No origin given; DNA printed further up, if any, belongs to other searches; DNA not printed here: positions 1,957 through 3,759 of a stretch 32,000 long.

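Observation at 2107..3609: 500-aa protein resembling a truncated, catalytically dead family B DNA polymerase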

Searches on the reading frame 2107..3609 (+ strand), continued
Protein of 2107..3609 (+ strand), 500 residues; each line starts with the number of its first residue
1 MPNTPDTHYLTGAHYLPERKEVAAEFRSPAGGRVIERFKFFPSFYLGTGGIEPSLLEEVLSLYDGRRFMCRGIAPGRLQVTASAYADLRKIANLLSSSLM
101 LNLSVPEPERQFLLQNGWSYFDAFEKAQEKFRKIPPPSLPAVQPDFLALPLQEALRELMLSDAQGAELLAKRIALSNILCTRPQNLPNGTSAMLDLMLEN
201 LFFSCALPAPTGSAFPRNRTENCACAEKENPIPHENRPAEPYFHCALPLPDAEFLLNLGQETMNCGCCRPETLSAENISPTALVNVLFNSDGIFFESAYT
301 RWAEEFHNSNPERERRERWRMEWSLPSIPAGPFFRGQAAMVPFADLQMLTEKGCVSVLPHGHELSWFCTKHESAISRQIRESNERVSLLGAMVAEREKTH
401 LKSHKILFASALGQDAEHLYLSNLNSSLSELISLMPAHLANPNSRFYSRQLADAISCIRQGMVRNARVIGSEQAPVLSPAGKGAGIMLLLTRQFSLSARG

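Call 32: predict_structure(alignment_id=A2)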
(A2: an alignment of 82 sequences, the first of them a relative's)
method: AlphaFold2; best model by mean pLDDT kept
length: 500 residues; sequences in the alignment: 82
mean_pLDDT: 88.5   pTM: 0.88
mean pLDDT of the five models: 88.5, 88.0, 87.7, 87.5, 87.2
residues with pLDDT >= 90: 395; 70-90: 29; 50-70: 23; < 50: 53
segments of 3 or more residues with pLDDT < 50: 216-234, 236-246, 248-254, 475-478, 481-485, 497-500
pLDDT, mean of each block of 10 residues (from residue 1): 79 98 97 97 96 96 97 96 98 96 96 98 95 94 96 98 98 98 96 97 96 54 47 46 47 67 95 94 98 96 96 98 95 98 96 97 95 92 94 98 97 98 97 92 92 91 81 58 51 51
secondary structure, 60 per line:
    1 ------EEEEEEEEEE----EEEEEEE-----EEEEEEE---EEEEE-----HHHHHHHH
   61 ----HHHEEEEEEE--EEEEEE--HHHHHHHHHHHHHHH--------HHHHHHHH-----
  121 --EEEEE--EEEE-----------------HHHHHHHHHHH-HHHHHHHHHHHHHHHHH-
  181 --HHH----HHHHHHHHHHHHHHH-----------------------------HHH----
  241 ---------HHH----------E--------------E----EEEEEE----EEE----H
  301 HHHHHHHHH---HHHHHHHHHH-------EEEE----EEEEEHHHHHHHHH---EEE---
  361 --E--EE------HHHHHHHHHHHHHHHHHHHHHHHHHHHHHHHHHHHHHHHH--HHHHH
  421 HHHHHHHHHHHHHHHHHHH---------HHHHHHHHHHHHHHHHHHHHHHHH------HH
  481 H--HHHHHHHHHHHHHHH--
elements in order: E7-16 E21-27 E33-39 E43-47 H53-60 E68-74 E77-82 H85-99 H108-115 E123-127 E130-133 H151-161 H163-179 H190-204 E283-288 E293-295 H300-309 H313-322 E330-333 E338-342 H343-351 E355-357 H374-413 H416-439 H449-472 H484-498

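Call 34: fold_search(model_id=the predicted structure, library=pdb)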
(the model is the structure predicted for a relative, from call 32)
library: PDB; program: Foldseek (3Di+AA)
matches with E <= 10: 799; with E <= 0.001: 96
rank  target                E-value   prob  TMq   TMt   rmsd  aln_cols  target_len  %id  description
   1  6s2e_A                7.6e-07  1.00  0.44  0.24  15.5       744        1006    9  Cryo-EM structure of Ctf18-1-8 in complex with the catalytic domain of DNA polymerase epsilon (released 2020-07-08)
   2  9en0_A                8.4e-07  1.00  0.39  0.27  16.0       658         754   10  KOD-H4 DNA polymerase mutant in a unproductive binary complex with DNA:DNA containing six HNA nucleotides (released 2025-09-24)
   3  5vu6_A                9.3e-07  1.00  0.39  0.27  16.6       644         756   10  TNA polymerase binary complex with primer/template duplex (released 2017-12-06)
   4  7rsu_A                1.0e-06  1.00  0.40  0.28  16.6       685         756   10  TNA polymerase, n+2 product (released 2021-10-27)
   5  5vu9_A                1.0e-06  1.00  0.38  0.26  16.2       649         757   10  TNA polymerase, translocated product (released 2017-12-06)
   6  6i8a_A                2.8e-06  1.00  0.43  0.22  18.6       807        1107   10  The crystal structure of the Pol2 catalytic domain of DNA polymerase epsilon carrying a P301R substitution. (released 2019-01-30)
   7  7om3_A                2.8e-06  1.00  0.39  0.27  16.4       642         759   10  Crystal structure of KOD DNA Polymerase in a binary complex with Hypoxanthine containing template (released 2021-10-13)
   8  9f6i_A                3.1e-06  1.00  0.41  0.21  24.2       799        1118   10  Human DNA Polymerase epsilon bound to T-C mismatched DNA (Post-Insertion state) (released 2024-08-07)
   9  6qib_A                3.3e-06  1.00  0.45  0.23  18.6       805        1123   10  The crystal structure of Pol2CORE in complex with DNA and an incoming nucleotide, carrying an Fe-S cluster (released 2019-04-17)
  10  9ne9_A                3.8e-06  1.00  0.46  0.23  20.2       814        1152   11  Human polymerase epsilon bound to PCNA and DNA with a pre-existing mismatch in the blocked conformation I (released 2025-06-04)
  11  5mdn_A                4.0e-06  1.00  0.40  0.28  14.9       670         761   11  Structure of the family B DNA polymerase from the hyperthermophilic archaeon Pyrobaculum calidifontis (released 2016-12-14)
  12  7b0f_A                4.7e-06  1.00  0.38  0.28  16.0       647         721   10  TgoT_6G12 Binary complex (released 2020-12-30)
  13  8s87                  4.9e-06  1.00  0.38  0.27  16.3       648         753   10  KOD-H4 DNA polymerase mutant - apo structure (released 2024-11-13)
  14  7b0g_A                5.4e-06  1.00  0.38  0.27  16.2       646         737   10  TgoT_6G12 binary with 2 hCTPs (released 2020-12-30)
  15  4k8z_A                5.4e-06  1.00  0.37  0.26  17.0       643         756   10  KOD Polymerase in binary complex with dsDNA (released 2013-06-26)
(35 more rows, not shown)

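Call 39: find_related_loci(query=A1, collection=genome_contigs, flank=6000)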
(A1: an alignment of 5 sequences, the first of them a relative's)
Query A1 (500 aa) in genome_contigs; peptide patterns used: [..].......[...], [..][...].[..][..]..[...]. (x = any residue, [..] = any of these).
102 stretches matched a pattern; 38 encode a relative of the query (tblastn E <= 1e-3); 38 distinct loci.
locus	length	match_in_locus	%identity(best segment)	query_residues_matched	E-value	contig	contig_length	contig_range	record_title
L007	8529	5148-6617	34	1-495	2e-73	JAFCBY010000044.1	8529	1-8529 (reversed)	Candidatus Falkowbacteria bacterium isolate AB_1215_Bin_116 AB_1215_Bin_116.fna_scaffold_15344, whole genome shotgun seq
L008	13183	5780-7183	33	4-474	7e-71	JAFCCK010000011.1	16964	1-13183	MAG: Candidatus Iainarchaeum archaeon isolate AB_3033_Bin_158 AB_3033_Bin_158_scaffold_8128, whole genome shotgun sequen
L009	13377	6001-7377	33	9-474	2e-70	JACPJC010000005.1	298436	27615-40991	MAG: Candidatus Iainarchaeum archaeon isolate NC_groundwater_457_Ag_B-0.1um_46_10 S34_3B_scaffold_200443, whole genome s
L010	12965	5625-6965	33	9-463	5e-70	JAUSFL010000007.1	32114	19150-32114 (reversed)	MAG: Candidatus Iainarchaeum archaeon isolate E14_maxbin.308 E14_k141_942173, whole genome shotgun sequence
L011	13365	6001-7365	31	9-478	3e-67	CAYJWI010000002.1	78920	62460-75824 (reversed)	MAG TPA_asm: uncultured archaeon isolate ERP125453_co1_517 genome assembly, contig: NODE_170_length_78920_cov_11.866443,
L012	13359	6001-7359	33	9-473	3e-67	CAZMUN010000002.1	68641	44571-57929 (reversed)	MAG TPA_asm: uncultured archaeon isolate SRP141376_co2_350 genome assembly, contig: NODE_1031_length_68641_cov_5.890080,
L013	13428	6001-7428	30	6-499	7e-66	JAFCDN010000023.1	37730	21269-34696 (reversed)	MAG: Candidatus Iainarchaeum archaeon isolate Meg19_1012_Bin_505 Meg19_1012_Bin_505_scaffold_7895, whole genome shotgun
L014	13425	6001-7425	32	4-474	3e-65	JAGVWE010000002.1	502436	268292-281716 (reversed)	MAG: Candidatus Iainarchaeum archaeon isolate RIFCSPLOWO2_01_FULL_58_19 rifcsplowo2_01_scaffold_11, whole genome shotgun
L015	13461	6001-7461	31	4-495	4e-63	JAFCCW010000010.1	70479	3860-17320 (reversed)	MAG: Candidatus Iainarchaeum archaeon isolate Meg19_1012_Bin_161 Meg19_1012_Bin_161_scaffold_2610, whole genome shotgun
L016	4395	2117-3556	28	2-495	6e-63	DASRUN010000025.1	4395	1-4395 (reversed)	MAG TPA_asm: archaeon isolate SMAG_U8112 k141_1491942, whole genome shotgun sequence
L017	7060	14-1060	34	108-467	5e-63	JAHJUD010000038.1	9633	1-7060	MAG: Candidatus Micrarchaeota archaeon isolate OS_PC_MetaG.mb.82 OS_PC_MetaG.mb.82_k141_104185, whole genome shotgun seq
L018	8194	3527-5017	32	1-499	1e-62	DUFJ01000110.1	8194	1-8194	MAG TPA_asm: Candidatus Iainarchaeum archaeon isolate UBA10036 contig_164358, whole genome shotgun sequence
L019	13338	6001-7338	29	9-470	7e-61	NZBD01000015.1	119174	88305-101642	MAG: Candidatus Iainarchaeum archaeon isolate ARS1427 MHASMcontig_207936, whole genome shotgun sequence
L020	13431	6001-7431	31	5-492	3e-64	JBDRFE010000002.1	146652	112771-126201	MAG: archaeon isolate MEGAHIT-group-1.353 k141_10673, whole genome shotgun sequence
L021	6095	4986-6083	35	4-379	4e-60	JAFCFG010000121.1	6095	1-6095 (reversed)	MAG: Candidatus Iainarchaeum archaeon isolate Meg22_1416_Bin_183 Meg22_1416_Bin_183_scaffold_69278, whole genome shotgun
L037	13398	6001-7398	23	9-484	5e-42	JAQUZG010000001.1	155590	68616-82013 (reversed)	MAG: Candidatus ainarchaeum sp. isolate STD2_255 NODE_238_length_155590_cov_19.080000_Sandtown_D2, whole genome shotgun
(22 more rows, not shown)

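Call 57: search_protein_families(library=pfam, proteins=[L037:106-1428:-, L037:1989-2480:-, L037:2642-3697:+, L037:3726-4391:+, L037:4396-5922:+, L015:189-1100:-, L015:1126-1830:-, L015:2183-2968:-, L015:3065-4162:+, L015:4370-5902:+], max_evalue=0.001)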
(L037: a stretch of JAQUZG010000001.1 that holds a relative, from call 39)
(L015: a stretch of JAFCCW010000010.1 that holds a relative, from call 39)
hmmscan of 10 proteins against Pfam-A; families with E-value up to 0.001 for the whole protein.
L037:106-1428:- (440 aa): 3 families
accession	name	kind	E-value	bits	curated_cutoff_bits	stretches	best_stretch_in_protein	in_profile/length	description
PF00266.25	Aminotran_5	-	1.7e-72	244.9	21.5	1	50-420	1-371/371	Aminotransferase class-V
PF01041.23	DegT_DnrJ_EryC1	-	0.00016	21.4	19.8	1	158-234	75-149/360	DegT/DnrJ/EryC1/StrS aminotransferase family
PF01212.27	Beta_elim_lyase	-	0.0009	19.1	27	0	106-232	45-170/288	Beta-eliminating lyase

L037:1989-2480:- (163 aa): 0 families

L037:2642-3697:+ (351 aa): 1 family
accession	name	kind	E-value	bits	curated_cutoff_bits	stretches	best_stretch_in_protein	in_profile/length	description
PF09376.16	NurA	-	1.3e-12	48.2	21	1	55-320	2-253/254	NurA domain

L037:3726-4391:+ (221 aa): 4 families
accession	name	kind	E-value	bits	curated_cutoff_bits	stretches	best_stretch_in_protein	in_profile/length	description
PF13419.12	HAD_2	-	7.8e-24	85.2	23.8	1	6-189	1-178/178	Haloacid dehalogenase-like hydrolase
PF00702.32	Hydrolase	-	4.5e-21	76.5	26.4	1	3-181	1-189/191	haloacid dehalogenase-like hydrolase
PF13242.12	Hydrolase_like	-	6.7e-13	48.8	22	1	145-211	4-74/75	HAD-hyrolase-like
PF13344.12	Hydrolase_6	-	0.00041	20.8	27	0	89-127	14-52/101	Haloacid dehalogenase-like hydrolase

L037:4396-5922:+ (508 aa): 1 family
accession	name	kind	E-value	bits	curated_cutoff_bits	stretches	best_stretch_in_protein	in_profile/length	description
PF01935.23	DUF87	-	8.7e-24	85.3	23.2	1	134-344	3-219/220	Helicase HerA, central domain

L015:189-1100:- (303 aa): 1 family
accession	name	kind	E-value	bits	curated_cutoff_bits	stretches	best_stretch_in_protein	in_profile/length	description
PF00892.27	EamA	-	4.6e-27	95.4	28.2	2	151-286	2-133/135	EamA-like transporter family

L015:1126-1830:- (234 aa): 0 families

L015:2183-2968:- (261 aa): 1 family
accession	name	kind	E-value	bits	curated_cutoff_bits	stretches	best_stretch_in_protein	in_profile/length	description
PF00535.33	Glycos_transf_2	-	1.7e-16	61.1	23.3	1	9-136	3-127/168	Glycosyl transferase family 2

L015:3065-4162:+ (365 aa): 1 family
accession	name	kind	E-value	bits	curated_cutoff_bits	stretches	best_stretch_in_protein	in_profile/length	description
PF09376.16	NurA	-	1.9e-12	47.7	21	1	61-333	2-253/254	NurA domain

L015:4370-5902:+ (510 aa): 2 families
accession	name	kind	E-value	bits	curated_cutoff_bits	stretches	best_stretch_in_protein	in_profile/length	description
PF01935.23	DUF87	-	3.2e-29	103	23.2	1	134-348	1-219/220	Helicase HerA, central domain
PF12846.13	AAA_10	-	7.6e-05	22.3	27.5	0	157-222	23-79/362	AAA-like domain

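Call 65: list_cluster_members(proteins=[P0005, P0004, P0003])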
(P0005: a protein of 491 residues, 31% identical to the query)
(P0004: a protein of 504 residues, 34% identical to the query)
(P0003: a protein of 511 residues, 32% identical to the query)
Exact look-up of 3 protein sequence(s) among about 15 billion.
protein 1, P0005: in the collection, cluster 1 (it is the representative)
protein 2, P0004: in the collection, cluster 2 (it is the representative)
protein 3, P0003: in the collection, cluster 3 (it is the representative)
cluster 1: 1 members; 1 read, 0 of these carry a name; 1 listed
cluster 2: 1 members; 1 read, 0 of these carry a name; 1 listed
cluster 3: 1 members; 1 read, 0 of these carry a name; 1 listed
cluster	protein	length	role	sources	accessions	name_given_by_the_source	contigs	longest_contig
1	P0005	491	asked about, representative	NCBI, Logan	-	-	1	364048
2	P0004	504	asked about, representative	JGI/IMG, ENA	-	-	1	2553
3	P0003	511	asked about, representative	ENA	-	-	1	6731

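Call 66: find_homologous_proteins(query=A2, max_evalue=1)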
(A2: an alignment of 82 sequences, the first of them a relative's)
Query A2 (82 sequences) (500 aa, profile of the alignment): 5 proteins with E <= 1 among 8000 candidates.
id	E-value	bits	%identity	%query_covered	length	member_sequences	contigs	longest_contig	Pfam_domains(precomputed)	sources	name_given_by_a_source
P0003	2.6e-172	592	32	91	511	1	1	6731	-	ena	-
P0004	2.2e-158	546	34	97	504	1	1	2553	-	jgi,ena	-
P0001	1.8e-147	510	100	100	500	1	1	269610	-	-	-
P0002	1.6e-143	497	89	100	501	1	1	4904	-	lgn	-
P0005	1.1e-142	495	31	93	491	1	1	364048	-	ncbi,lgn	-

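Call 69: search_protein_families(library=pfam, proteins=[P0006, P0007, P0008, P0009, P0010, P0011, P0012, P0013, P0014, P0015], max_evalue=1)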
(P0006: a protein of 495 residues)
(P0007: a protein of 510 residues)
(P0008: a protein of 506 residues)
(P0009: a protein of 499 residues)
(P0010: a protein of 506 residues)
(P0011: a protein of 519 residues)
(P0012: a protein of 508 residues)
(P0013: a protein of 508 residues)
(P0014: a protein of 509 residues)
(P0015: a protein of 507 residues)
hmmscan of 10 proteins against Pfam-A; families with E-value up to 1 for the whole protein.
P0006 (495 aa): 0 families

P0007 (510 aa): 1 family
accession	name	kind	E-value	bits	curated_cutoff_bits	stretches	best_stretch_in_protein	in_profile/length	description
PF25005.1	PSF2_N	-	0.0049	17.3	27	1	314-350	24-60/60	PSF2 N-terminal domain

P0008 (506 aa): 0 families

P0009 (499 aa): 1 family
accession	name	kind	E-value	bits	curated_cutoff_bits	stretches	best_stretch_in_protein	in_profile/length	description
PF05616.18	Neisseria_TspB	-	0.32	9.9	20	1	246-295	421-472/517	Neisseria meningitidis TspB protein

P0010 (506 aa): 0 families

P0011 (519 aa): 0 families

P0012 (508 aa): 3 families
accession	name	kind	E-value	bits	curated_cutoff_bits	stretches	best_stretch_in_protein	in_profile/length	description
PF07889.17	DUF1664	-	0.16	12.4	34.6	1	109-157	20-67/124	Protein of unknown function (DUF1664)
PF21449.3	RIF2_ASCE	-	0.21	12.3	27.6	0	42-88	38-85/93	RIF2, ASCE domain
PF01385.25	OrfB_IS605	-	0.36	11.5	30.5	1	378-432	44-104/120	Probable transposase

P0013 (508 aa): 1 family
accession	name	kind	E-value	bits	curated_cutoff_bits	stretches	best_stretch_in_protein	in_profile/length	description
PF13017.12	Maelstrom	-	0.1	12.7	22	0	289-311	160-186/215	piRNA pathway germ-plasm component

P0014 (509 aa): 0 families

P0015 (507 aa): 0 families

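Call 76: search_protein_families(library=padloc, proteins=[window:2107-3609:+, P0003, P0004, P0005, P0007], max_evalue=1)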
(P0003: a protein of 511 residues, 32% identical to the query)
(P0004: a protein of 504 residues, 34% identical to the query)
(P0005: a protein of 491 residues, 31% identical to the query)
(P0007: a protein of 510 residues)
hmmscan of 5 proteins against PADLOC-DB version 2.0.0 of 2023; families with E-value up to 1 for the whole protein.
window:2107-3609:+ (500 aa): 0 families

P0003 (511 aa): 0 families

P0004 (504 aa): 0 families

P0005 (491 aa): 0 families

P0007 (510 aa): 0 families

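Call 77: search_protein_families(library=phrogs, proteins=[window:2107-3609:+, P0003, P0004, P0005, P0007], max_evalue=1)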
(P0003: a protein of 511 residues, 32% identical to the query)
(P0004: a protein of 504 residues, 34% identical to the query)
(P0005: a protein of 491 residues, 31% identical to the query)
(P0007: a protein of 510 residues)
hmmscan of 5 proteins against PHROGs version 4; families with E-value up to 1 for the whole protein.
window:2107-3609:+ (500 aa): 1 family
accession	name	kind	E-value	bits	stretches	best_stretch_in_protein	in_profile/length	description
phrog_19105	-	unknown function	0.5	11.4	0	204-218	27-41/45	-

P0003 (511 aa): 0 families

P0004 (504 aa): 0 families

P0005 (491 aa): 0 families

P0007 (510 aa): 1 family
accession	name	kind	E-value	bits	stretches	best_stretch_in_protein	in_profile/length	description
phrog_1744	-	unknown function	0.23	12.4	1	348-383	25-59/68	-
